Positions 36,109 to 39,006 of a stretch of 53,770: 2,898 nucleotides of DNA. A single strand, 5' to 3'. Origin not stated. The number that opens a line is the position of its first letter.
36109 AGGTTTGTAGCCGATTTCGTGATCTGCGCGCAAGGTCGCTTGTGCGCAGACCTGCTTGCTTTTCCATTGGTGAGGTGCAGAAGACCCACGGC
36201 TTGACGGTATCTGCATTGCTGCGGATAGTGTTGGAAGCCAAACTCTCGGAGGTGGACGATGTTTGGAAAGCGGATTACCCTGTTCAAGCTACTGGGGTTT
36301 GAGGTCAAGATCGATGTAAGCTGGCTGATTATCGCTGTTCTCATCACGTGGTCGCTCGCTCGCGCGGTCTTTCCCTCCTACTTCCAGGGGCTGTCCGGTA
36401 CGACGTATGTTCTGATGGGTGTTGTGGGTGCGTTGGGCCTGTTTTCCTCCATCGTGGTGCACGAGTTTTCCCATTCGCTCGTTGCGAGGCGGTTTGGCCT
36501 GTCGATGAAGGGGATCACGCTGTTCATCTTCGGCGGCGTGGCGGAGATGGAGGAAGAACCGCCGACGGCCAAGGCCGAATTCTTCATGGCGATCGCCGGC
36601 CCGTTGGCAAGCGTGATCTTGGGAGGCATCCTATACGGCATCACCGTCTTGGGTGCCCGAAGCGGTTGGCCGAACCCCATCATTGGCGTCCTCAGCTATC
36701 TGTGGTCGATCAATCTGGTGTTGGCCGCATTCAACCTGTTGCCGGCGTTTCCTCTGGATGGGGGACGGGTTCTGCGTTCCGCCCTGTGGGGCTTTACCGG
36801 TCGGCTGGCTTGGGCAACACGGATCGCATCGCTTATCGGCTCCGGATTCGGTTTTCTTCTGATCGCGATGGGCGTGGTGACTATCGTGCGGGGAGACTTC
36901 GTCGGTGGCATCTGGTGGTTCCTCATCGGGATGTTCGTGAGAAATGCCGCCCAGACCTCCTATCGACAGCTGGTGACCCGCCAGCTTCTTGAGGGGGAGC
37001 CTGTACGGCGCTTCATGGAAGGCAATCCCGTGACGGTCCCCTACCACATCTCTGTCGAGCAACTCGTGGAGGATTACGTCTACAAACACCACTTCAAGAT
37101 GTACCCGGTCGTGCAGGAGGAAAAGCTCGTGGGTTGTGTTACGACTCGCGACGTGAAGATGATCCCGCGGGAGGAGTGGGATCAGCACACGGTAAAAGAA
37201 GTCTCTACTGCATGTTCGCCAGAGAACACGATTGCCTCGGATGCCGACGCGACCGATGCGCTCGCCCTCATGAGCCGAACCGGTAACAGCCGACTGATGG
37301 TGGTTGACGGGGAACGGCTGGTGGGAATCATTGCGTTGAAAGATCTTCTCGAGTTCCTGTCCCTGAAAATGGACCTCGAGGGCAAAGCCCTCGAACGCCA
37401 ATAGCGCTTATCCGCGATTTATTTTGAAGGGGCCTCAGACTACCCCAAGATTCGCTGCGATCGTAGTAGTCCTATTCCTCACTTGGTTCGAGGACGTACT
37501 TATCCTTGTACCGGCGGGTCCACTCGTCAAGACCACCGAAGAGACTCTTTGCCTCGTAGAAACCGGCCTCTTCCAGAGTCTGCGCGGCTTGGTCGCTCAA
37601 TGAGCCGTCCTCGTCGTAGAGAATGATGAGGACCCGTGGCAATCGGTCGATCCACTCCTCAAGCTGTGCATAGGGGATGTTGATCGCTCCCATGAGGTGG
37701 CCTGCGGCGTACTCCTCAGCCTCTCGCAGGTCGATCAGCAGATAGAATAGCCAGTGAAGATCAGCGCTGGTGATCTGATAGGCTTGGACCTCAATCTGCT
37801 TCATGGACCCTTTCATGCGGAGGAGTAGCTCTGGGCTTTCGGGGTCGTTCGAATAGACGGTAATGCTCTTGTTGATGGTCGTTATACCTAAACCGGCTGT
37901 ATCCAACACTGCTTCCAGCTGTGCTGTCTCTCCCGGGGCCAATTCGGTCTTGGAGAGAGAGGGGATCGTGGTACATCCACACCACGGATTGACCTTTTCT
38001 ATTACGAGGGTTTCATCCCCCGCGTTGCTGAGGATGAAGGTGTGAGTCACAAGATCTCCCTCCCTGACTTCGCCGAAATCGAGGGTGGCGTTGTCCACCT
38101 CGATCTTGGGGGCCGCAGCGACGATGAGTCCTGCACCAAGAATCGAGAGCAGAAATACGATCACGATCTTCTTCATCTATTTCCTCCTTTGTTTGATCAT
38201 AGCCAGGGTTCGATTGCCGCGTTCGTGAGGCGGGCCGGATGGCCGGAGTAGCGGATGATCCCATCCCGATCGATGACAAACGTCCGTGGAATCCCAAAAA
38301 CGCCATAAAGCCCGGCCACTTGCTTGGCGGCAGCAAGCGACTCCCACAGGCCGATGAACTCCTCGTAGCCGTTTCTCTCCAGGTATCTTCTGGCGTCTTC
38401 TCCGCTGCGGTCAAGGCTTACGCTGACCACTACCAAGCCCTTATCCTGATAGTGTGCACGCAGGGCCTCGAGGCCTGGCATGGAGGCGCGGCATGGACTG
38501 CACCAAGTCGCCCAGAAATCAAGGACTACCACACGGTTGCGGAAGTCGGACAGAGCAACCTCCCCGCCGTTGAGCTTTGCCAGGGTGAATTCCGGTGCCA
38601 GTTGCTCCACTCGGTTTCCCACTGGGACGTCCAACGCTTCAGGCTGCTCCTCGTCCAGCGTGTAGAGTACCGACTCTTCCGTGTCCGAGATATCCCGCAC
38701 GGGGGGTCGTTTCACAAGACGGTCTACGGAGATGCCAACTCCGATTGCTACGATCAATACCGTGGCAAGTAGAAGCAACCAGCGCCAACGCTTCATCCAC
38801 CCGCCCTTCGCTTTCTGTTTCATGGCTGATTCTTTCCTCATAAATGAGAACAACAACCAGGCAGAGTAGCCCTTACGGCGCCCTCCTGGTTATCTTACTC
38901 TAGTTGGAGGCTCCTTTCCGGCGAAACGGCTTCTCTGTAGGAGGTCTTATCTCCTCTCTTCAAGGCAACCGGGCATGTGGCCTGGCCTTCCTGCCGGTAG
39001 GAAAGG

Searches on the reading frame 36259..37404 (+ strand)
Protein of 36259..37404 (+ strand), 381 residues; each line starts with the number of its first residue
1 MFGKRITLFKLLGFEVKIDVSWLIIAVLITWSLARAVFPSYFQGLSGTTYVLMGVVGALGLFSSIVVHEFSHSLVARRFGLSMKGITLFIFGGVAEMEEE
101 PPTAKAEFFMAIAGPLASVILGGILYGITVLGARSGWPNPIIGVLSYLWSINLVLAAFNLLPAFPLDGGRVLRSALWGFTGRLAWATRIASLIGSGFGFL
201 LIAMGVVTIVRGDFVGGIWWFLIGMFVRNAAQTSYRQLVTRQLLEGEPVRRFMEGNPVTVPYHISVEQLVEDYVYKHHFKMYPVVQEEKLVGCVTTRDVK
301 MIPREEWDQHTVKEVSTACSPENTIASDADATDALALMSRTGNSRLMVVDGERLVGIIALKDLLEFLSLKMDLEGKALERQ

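Call 14: search_protein_families(library=pfam, proteins=[window:36259-37404:+], max_evalue=0.01)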
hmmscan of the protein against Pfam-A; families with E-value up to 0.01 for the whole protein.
window:36259-37404:+ (381 aa): 3 families
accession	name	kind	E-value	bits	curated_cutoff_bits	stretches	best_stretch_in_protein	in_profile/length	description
PF02163.28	Peptidase_M50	-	6.9e-23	81.6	27.2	2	58-130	3-101/221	Peptidase family M50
PF00571.33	CBS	-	1.6e-17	64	24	2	321-367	8-55/57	CBS domain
PF13398.12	Peptidase_M50B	-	6.5e-06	26.4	26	1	64-146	24-102/201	Peptidase M50B-like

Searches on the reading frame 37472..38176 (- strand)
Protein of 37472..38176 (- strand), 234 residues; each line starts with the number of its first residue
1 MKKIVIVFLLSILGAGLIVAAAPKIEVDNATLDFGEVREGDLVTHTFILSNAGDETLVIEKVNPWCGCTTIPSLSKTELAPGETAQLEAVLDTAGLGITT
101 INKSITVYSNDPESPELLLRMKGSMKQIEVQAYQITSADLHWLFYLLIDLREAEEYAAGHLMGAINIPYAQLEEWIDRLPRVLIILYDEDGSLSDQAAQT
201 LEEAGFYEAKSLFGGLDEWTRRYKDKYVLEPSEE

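Call 33: search_protein_families(library=pfam, proteins=[window:37472-38176:-], max_evalue=0.01)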
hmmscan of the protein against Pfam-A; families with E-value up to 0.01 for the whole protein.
window:37472-38176:- (234 aa): 3 families
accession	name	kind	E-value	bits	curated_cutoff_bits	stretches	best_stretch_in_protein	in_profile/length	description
PF07610.17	DUF1573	-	1e-22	80.4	26.1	1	25-124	1-97/98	Protein of unknown function (DUF1573)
PF22544.2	HYDIN_VesB_CFA65-like_Ig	-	9.7e-18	64.7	25.5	1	23-123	1-99/100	HYDIN/CFA65/VesB-like, Ig-like domain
PF00581.25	Rhodanese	-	1.8e-15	57.7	22.2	1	145-221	14-101/102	Rhodanese-like domain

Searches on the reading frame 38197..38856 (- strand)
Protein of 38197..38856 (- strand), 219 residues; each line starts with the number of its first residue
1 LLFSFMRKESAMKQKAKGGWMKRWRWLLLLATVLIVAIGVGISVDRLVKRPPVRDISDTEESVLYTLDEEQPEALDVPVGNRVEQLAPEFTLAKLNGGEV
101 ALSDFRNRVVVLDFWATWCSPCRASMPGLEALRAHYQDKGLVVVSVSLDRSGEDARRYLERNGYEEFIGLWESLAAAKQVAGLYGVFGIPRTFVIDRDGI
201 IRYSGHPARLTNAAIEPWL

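Call 33: search_protein_families(library=pfam, proteins=[window:38197-38856:-], max_evalue=0.01)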
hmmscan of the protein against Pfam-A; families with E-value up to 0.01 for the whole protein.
window:38197-38856:- (219 aa): 6 families
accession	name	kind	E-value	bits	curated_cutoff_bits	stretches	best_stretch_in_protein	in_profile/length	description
PF00578.27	AhpC-TSA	-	1.7e-23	83.3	26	1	83-203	1-123/124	AhpC/TSA family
PF08534.16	Redoxin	-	3.4e-21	76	26.6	1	84-208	3-135/148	Redoxin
PF13905.12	Thioredoxin_8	-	6.7e-16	58.8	27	1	107-200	1-93/94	Thioredoxin-like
PF00085.26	Thioredoxin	-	1.1e-08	35.4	23.5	1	106-156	17-66/103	Thioredoxin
PF00255.25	GSHPx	-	8.8e-05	22.5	27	1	90-147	4-60/108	Glutathione peroxidase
PF13098.12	Thioredoxin_2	-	0.00066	20.4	27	1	107-205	5-93/104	Thioredoxin-like domain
